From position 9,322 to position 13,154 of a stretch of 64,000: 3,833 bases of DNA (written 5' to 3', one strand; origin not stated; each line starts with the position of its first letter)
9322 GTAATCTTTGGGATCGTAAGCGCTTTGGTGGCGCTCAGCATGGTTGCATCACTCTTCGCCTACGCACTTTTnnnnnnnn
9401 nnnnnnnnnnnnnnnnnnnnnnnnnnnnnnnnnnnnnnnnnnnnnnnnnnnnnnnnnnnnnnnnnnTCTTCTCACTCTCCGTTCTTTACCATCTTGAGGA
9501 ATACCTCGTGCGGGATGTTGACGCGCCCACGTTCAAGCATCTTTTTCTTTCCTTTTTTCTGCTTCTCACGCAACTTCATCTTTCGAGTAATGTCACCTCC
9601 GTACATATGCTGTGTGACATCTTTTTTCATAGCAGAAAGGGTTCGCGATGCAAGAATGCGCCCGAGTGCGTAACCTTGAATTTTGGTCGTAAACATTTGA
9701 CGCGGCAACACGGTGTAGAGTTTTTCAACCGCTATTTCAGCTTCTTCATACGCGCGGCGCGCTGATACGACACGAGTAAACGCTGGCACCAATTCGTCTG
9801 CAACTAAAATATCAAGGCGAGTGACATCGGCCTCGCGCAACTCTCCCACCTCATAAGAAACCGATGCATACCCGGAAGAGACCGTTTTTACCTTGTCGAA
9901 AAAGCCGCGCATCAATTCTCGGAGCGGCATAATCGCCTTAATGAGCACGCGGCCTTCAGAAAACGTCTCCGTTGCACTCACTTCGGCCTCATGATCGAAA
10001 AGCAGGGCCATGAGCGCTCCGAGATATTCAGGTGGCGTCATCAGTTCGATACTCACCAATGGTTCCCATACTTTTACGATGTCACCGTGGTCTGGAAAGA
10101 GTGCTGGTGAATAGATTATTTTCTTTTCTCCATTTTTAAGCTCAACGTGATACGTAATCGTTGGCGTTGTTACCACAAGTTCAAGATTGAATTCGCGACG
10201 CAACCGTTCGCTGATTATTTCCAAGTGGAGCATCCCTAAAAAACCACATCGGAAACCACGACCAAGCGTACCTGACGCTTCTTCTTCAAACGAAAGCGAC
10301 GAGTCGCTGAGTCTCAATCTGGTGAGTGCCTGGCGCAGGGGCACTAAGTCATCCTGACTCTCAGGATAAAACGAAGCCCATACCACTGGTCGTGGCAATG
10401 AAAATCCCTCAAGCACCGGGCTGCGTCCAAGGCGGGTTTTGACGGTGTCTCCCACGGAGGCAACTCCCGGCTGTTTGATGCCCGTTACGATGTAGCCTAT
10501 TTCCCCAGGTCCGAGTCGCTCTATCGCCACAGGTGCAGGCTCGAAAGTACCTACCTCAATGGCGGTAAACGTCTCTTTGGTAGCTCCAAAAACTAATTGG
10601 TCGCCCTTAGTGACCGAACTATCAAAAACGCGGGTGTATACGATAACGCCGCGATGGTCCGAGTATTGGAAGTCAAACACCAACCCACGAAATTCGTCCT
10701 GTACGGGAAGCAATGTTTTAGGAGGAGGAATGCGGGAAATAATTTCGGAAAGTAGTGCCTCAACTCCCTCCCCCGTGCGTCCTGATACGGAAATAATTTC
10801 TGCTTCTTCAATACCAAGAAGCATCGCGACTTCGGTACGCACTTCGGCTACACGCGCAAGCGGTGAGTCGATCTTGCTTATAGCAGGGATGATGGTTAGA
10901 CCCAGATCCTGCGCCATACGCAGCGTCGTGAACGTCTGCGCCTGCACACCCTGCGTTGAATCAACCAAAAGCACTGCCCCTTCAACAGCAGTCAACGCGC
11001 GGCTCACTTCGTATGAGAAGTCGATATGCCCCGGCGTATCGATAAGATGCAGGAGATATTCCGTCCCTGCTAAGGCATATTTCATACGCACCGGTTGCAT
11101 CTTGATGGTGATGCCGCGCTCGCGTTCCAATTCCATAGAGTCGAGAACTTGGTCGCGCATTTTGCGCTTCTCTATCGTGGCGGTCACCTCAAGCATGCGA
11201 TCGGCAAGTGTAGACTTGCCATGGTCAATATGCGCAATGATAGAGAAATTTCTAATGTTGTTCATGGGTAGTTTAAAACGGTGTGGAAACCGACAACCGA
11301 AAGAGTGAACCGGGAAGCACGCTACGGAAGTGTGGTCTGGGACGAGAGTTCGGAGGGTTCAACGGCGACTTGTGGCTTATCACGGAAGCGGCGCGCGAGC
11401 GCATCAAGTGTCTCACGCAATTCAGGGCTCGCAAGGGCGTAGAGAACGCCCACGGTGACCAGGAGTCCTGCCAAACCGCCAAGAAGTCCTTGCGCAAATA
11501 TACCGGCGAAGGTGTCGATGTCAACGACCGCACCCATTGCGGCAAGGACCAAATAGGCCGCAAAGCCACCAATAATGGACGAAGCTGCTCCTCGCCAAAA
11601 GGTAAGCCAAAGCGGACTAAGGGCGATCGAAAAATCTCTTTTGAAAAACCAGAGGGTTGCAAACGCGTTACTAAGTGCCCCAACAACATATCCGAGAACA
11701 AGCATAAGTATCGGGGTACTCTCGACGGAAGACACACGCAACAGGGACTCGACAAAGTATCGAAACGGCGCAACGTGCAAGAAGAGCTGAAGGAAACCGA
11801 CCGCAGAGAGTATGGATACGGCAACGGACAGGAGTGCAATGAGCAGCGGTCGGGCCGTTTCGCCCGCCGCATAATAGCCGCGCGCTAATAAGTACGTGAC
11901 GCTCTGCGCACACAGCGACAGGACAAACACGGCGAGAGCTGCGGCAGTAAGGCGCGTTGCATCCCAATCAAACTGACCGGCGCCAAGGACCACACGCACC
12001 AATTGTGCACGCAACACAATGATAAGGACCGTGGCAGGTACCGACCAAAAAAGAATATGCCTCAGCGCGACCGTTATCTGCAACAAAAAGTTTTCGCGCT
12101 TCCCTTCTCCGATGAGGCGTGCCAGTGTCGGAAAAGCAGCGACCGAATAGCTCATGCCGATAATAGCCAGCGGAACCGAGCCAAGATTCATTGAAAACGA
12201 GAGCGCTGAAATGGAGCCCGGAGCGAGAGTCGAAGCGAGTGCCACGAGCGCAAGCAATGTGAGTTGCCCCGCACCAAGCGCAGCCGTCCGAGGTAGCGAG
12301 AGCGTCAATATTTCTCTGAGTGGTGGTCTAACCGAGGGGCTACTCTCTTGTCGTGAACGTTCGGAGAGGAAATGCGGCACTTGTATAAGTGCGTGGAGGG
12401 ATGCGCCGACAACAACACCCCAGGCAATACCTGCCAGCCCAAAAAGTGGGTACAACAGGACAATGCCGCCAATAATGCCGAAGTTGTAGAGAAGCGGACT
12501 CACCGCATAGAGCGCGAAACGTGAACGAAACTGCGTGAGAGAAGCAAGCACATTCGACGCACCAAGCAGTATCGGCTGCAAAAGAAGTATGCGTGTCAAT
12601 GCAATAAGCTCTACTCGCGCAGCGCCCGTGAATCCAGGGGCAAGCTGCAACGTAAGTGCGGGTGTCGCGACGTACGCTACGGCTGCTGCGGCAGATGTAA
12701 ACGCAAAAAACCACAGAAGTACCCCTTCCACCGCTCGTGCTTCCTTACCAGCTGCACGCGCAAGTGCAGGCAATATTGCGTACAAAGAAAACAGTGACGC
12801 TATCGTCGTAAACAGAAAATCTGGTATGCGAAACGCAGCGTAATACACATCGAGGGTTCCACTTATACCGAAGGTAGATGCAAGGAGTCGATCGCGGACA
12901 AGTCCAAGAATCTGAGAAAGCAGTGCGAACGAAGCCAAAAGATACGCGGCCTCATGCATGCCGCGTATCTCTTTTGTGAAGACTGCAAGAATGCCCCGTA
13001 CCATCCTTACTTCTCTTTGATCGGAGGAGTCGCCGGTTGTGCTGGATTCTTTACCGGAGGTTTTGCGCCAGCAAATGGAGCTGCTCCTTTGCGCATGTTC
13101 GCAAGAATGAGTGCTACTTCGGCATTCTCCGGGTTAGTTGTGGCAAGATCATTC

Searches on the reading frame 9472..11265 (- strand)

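Call 32: search_protein_families(library=pfam, proteins=[window:9472-11265:-], max_evalue=0.001)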
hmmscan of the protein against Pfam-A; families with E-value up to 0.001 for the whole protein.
window:9472-11265:- (597 aa): 5 families
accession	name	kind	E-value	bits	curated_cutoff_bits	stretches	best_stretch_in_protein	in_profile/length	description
PF00009.33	GTP_EFTU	-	2.2e-52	177.8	26.5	1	3-181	2-188/188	Elongation factor Tu GTP binding domain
PF06421.17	LepA_C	-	1.7e-30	105.7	29.7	1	490-593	3-106/107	GTP-binding protein LepA C-terminus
PF00679.30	EFG_C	-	1.5e-15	57.4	27.9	1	399-480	2-82/89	Elongation factor G C-terminus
PF14492.12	EFG_III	-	4.1e-08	33.6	27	1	290-365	1-73/75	Elongation Factor G, domain III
PF22042.2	EF-G_D2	-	2e-05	25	27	1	191-275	1-81/84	Elongation factor G domain 2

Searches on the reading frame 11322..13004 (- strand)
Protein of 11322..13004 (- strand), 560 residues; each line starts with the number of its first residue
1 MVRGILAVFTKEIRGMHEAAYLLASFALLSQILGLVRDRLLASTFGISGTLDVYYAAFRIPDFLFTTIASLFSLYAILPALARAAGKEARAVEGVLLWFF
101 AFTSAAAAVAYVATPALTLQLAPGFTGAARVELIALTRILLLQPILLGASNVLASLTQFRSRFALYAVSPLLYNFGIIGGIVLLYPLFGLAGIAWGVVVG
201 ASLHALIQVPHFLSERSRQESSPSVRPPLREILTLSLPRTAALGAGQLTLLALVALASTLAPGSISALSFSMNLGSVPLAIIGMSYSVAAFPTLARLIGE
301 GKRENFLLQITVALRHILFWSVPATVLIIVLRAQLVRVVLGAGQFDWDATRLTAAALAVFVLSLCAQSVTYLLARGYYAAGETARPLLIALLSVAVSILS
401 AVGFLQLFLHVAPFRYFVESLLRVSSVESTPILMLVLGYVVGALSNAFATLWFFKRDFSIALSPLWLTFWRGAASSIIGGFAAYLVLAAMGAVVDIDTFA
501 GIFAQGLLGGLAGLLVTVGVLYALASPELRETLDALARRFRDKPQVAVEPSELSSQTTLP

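Call 32: search_protein_families(library=pfam, proteins=[window:11322-13004:-], max_evalue=0.001)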
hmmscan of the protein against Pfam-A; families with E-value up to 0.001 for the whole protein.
window:11322-13004:- (560 aa): 1 family
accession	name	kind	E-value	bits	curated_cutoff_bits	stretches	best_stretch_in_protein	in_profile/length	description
PF03023.19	MurJ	-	8.7e-54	183.3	27.4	1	41-411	1-378/451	Lipid II flippase MurJ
